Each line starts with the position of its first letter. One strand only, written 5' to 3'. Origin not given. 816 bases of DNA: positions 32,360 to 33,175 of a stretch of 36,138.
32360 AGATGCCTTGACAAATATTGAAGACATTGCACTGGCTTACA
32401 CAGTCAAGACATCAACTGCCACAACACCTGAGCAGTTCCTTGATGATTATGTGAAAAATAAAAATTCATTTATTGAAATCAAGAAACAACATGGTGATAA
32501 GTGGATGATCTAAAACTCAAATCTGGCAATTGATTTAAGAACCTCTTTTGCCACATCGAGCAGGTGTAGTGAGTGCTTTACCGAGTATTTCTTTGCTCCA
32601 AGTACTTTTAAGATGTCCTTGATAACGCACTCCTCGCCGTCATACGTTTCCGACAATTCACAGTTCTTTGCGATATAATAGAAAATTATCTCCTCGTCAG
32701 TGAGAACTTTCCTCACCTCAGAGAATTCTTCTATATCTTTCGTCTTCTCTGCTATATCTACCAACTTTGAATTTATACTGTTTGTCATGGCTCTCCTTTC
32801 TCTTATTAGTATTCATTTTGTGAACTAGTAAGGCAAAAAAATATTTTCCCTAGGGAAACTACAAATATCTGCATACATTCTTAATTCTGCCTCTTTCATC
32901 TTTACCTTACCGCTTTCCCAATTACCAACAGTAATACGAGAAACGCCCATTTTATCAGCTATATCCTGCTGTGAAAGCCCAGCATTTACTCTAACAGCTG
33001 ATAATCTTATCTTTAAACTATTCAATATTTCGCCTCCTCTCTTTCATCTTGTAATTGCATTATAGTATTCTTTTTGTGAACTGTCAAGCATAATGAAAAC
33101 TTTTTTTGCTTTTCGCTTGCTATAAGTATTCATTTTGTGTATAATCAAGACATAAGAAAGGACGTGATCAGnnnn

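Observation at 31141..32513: Alternating-strand zipper of six small genes: three promoter-equipped morons interleaved with early genes, with 3' ends overlapping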

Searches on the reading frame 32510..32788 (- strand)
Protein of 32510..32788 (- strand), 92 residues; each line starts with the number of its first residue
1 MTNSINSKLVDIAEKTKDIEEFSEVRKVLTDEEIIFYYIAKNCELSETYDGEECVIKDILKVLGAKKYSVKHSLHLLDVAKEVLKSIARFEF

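Call 5: search_protein_families(library=pfam, max_evalue=0.1, proteins=[window:32510-32788:-])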
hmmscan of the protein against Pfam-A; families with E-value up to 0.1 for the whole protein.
window:32510-32788:- (92 aa): 0 families

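Call 6: search_protein_families(library=phrogs, max_evalue=0.1, proteins=[window:32510-32788:-])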
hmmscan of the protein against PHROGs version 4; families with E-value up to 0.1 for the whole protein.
window:32510-32788:- (92 aa): 2 families
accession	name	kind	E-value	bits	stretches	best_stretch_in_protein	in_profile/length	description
phrog_8145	-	unknown function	0.071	14.1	0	21-83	93-155/192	-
phrog_4039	-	unknown function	0.086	13.7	0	38-86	40-89/140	-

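Call 35: search_protein_families(library=padloc, max_evalue=0.1, proteins=[window:32510-32788:-])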
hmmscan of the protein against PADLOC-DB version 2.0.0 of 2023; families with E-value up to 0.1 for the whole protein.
window:32510-32788:- (92 aa): 0 families

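Call 72: search_protein_families(library=ncbifam, max_evalue=0.01, proteins=[window:32510-32788:-])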
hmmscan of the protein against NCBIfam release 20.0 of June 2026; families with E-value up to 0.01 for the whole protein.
window:32510-32788:- (92 aa): 0 families

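Call 84: search_solved_structures(query=window:32513-32788:-, max_evalue=1)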
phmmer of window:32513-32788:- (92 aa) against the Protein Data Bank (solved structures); distinct sequences matched with E-value up to 1: 6.
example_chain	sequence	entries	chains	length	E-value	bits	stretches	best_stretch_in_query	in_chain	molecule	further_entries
5h7c_A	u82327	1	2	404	0.054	17.1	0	18-61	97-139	Immunoglobulin G-binding protein A, DHR14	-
5cwh_A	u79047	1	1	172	0.059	17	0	17-61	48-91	Designed helical repeat protein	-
5h78_A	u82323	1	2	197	0.15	15.7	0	18-61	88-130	cAMP-dependent protein kinase type II-alpha regulatory subunit,DHR14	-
9ygs_A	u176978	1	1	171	0.59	13.8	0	48-76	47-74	Isoform 2B of GTPase KRas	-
9u90_A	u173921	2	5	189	0.76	13.5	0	48-73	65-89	Isoform 2B of GTPase KRas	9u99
9c3k_A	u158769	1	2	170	0.94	13.2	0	48-74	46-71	Isoform 2B of GTPase KRas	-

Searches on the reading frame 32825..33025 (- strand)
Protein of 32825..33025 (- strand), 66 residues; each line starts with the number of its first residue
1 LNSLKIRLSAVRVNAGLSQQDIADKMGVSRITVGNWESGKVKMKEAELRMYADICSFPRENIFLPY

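Call 5: search_protein_families(library=pfam, max_evalue=0.1, proteins=[window:32825-33025:-])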
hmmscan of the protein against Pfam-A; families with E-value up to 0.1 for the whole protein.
window:32825-33025:- (66 aa): 18 families
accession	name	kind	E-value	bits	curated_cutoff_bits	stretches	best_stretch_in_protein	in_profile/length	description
PF01381.28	HTH_3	-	1e-08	35.5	23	1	10-42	3-35/55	Helix-turn-helix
PF13560.12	HTH_31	-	1.8e-08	35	27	1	7-60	5-59/64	Helix-turn-helix domain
PF13384.12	HTH_23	-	2.5e-06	27.6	24.6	1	3-36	3-37/50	Homeodomain-like domain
PF12844.13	HTH_19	-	5.2e-05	23.5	30.2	1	7-50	3-46/64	Helix-turn-helix domain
PF13412.12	HTH_24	-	0.00076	19.4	21.9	1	8-33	9-34/48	Winged helix-turn-helix DNA-binding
PF08281.18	Sigma70_r4_2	-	0.0019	18.2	25.7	1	16-36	26-46/54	Sigma-70, region 4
PF04545.22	Sigma70_r4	-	0.0025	17.7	24.1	1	14-33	18-37/50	Sigma-70, region 4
PF13545.12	HTH_Crp_2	-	0.012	16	27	1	12-33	18-39/70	Crp-like helix-turn-helix domain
PF00196.25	GerE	-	0.013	15.5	23.5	1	14-35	15-36/57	Bacterial regulatory proteins, luxR family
PF10668.15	Phage_terminase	-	0.02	15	22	1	19-37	25-43/67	Phage terminase small subunit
PF07638.17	Sigma70_ECF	-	0.033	14.5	21.1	1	6-44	141-180/185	ECF sigma factor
PF13936.12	HTH_38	-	0.033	14.4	27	1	10-33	14-37/44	Helix-turn-helix domain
PF08279.18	HTH_11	-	0.05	13.9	25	1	17-33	16-32/55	HTH domain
PF00392.27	GntR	-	0.059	13.5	27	1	6-33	13-41/64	Bacterial regulatory proteins, gntR family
PF13518.12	HTH_28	-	0.066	13.8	25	1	13-38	9-34/52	Helix-turn-helix domain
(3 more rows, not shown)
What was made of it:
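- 32825..33025 (-): cro-like HTH, first gene of the early operon. HTH_3 at 1e-8 (call 5).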

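Call 6: search_protein_families(library=phrogs, max_evalue=0.1, proteins=[window:32825-33025:-])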
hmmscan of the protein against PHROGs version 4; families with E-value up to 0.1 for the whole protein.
window:32825-33025:- (66 aa): 54 families (the best 25 are shown)
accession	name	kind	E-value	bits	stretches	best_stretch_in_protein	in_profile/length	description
phrog_2328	-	transcription regulation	1.5e-11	45.2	1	3-60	15-72/128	transcriptional repressor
phrog_8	-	transcription regulation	9.8e-09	36.1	1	2-51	75-124/346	transcriptional regulator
phrog_3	-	transcription regulation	2e-08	35.5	1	1-56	86-138/430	transcriptional repressor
phrog_1373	-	transcription regulation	5.2e-08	34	1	8-56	68-116/166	transcriptional regulator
phrog_4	-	transcription regulation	9.8e-08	32.4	1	2-44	135-173/400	transcriptional repressor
phrog_2439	-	transcription regulation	9.4e-07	29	1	7-60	11-64/367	transcriptional regulator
phrog_2104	-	unknown function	1.2e-06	29.6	1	7-41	43-77/103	-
phrog_7950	-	transcription regulation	1.6e-06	29.1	1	8-42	12-46/68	transcriptional repressor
phrog_4151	-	DNA, RNA and nucleotide metabolism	9.6e-06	26.5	1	16-38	20-42/154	DNA binding protein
phrog_955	-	DNA, RNA and nucleotide metabolism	1e-05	26.3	1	8-44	29-65/142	HTH DNA binding protein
phrog_2967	-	transcription regulation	1e-05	26.2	1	3-54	10-61/225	transcriptional regulator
phrog_6499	-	transcription regulation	7.1e-05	23.3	1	7-58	15-67/157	transcriptional regulator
phrog_1124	-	transcription regulation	0.00011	22.8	1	8-49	11-53/177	transcriptional regulator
phrog_4836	-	transcription regulation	0.00012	22.7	1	4-41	76-113/194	CII-like regulator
phrog_638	-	transcription regulation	0.0002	22.2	1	18-58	19-59/145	transcriptional regulator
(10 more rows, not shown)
